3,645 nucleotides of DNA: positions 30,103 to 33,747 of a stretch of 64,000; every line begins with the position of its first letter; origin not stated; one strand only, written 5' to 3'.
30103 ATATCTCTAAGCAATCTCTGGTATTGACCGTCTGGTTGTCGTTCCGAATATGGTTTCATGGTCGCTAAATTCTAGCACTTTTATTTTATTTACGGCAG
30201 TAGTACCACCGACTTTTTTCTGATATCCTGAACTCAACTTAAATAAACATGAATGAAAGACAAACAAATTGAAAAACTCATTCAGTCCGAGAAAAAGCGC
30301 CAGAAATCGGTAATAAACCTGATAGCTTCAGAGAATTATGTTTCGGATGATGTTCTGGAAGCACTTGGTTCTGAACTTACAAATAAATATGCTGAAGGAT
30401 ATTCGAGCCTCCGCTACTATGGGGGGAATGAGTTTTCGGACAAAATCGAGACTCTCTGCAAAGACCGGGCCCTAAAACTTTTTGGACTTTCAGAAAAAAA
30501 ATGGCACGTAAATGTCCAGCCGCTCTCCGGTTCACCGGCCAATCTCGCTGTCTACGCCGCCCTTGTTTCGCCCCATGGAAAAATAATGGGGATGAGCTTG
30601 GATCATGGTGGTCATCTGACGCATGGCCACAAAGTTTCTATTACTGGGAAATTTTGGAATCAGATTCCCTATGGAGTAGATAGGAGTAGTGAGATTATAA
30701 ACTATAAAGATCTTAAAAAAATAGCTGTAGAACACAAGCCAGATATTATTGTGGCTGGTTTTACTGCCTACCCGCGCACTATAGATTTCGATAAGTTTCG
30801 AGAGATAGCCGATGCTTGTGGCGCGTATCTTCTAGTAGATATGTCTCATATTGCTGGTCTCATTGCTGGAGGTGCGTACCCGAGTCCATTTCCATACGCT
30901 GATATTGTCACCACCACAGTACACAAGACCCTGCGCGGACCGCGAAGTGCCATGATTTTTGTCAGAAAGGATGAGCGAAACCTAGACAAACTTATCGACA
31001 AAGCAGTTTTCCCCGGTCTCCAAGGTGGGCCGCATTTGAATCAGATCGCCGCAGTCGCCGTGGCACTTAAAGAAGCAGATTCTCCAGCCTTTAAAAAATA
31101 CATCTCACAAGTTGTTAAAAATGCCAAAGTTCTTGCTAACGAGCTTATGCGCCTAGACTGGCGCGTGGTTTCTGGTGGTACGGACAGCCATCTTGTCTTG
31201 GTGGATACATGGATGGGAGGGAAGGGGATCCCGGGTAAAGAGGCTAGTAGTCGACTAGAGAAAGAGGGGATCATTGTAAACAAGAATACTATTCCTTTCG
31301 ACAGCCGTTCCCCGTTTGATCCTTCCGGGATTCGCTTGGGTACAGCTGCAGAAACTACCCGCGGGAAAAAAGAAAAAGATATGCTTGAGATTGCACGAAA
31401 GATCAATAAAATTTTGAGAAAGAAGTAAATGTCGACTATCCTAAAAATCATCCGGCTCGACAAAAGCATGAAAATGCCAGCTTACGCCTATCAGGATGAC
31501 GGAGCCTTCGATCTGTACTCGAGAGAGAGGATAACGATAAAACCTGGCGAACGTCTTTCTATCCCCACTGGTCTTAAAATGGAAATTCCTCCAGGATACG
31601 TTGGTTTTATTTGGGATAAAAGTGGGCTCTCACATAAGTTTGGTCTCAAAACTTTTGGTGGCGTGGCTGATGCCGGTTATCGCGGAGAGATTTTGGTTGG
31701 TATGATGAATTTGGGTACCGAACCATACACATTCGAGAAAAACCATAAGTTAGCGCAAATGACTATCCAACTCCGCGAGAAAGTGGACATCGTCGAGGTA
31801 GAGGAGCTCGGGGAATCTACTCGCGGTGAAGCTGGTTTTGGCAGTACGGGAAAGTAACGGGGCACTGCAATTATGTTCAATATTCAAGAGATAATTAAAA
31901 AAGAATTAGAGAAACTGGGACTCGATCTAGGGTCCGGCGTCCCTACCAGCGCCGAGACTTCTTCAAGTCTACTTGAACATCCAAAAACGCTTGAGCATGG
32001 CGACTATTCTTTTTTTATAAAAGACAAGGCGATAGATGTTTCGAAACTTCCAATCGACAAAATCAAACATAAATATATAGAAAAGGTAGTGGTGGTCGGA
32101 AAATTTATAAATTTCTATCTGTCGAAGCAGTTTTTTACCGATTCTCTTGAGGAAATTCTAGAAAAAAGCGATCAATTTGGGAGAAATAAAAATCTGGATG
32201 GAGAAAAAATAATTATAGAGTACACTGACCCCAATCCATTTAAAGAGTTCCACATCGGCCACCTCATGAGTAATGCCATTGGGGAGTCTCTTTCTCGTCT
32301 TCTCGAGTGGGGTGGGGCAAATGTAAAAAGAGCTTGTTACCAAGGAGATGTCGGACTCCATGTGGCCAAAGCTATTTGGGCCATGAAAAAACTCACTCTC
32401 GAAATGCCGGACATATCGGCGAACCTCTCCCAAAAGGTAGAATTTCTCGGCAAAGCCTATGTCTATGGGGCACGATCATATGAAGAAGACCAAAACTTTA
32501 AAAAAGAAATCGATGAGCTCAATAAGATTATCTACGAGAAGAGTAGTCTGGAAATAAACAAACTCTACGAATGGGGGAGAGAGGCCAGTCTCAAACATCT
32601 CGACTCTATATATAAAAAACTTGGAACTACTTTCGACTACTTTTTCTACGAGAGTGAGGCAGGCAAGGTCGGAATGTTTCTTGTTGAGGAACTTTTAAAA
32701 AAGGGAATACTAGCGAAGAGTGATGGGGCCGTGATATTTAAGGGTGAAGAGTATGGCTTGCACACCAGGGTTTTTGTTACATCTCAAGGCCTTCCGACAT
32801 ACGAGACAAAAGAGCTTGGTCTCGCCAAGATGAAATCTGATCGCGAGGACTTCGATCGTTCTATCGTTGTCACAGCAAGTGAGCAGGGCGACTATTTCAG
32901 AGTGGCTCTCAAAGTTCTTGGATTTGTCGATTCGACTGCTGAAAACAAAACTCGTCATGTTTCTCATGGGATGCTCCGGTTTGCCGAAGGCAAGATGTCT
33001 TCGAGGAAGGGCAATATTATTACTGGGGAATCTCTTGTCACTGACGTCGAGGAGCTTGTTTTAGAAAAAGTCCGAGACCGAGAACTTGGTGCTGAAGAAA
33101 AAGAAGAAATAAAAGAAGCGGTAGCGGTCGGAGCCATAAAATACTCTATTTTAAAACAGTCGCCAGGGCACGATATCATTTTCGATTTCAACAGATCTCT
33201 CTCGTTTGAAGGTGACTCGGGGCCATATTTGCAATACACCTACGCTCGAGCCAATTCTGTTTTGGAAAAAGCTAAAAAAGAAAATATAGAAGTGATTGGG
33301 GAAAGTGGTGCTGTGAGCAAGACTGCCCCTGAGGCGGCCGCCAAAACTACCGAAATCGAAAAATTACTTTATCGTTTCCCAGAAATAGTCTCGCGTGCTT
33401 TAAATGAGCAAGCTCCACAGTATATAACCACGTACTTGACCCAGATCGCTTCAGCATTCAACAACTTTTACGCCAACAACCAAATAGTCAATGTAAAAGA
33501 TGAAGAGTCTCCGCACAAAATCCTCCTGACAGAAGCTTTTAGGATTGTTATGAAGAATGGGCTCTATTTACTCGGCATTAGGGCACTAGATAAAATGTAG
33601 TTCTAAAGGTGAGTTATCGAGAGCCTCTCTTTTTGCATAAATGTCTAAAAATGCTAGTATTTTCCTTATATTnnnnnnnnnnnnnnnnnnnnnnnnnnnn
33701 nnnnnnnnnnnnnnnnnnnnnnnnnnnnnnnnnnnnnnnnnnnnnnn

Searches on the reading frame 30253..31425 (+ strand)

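Call 87: search_protein_families(library=pfam, proteins=[window:30253-31425:+], max_evalue=0.001)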
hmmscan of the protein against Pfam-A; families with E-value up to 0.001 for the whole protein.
window:30253-31425:+ (391 aa): 1 family
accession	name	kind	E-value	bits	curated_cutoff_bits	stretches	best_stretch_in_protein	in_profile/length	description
PF00464.25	SHMT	-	3.3e-162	540.1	27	1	2-382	4-397/399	Serine hydroxymethyltransferase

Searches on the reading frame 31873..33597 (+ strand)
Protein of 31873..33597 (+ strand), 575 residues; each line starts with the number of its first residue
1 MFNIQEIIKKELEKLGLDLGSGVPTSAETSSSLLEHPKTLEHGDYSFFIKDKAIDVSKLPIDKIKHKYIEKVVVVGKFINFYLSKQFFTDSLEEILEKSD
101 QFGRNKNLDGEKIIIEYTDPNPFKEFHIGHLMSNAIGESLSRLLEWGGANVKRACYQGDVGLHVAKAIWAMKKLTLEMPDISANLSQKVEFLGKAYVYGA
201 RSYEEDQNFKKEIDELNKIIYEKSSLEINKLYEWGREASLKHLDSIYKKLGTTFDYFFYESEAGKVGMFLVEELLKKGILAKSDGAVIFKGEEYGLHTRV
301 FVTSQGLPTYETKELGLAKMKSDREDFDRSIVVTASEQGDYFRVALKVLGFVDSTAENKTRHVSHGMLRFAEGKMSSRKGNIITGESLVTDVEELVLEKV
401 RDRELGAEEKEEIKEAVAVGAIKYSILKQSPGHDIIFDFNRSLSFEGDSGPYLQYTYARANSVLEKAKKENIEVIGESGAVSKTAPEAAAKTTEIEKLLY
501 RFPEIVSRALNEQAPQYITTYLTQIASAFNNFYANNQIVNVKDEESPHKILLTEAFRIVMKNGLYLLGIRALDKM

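Call 87: search_protein_families(library=pfam, proteins=[window:31873-33597:+], max_evalue=0.001)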
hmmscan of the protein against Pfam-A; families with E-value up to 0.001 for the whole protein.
window:31873-33597:+ (575 aa): 4 families
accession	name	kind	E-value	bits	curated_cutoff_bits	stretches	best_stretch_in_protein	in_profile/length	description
PF00750.26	tRNA-synt_1d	-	3.5e-39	135.2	23.3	1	93-439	3-349/349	tRNA synthetases class I (R), catalytic domain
PF05746.21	DALR_1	-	2.3e-27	95.9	22.3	1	453-575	1-117/117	DALR anticodon binding domain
PF03485.21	Arg_tRNA_synt_N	-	1.1e-05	26.3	21.5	1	4-83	3-85/85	Arginyl tRNA synthetase N terminal domain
PF00133.28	tRNA-synt_1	-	0.00035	19.9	22.7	0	97-202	7-111/414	tRNA synthetases class I (I, L, M and V)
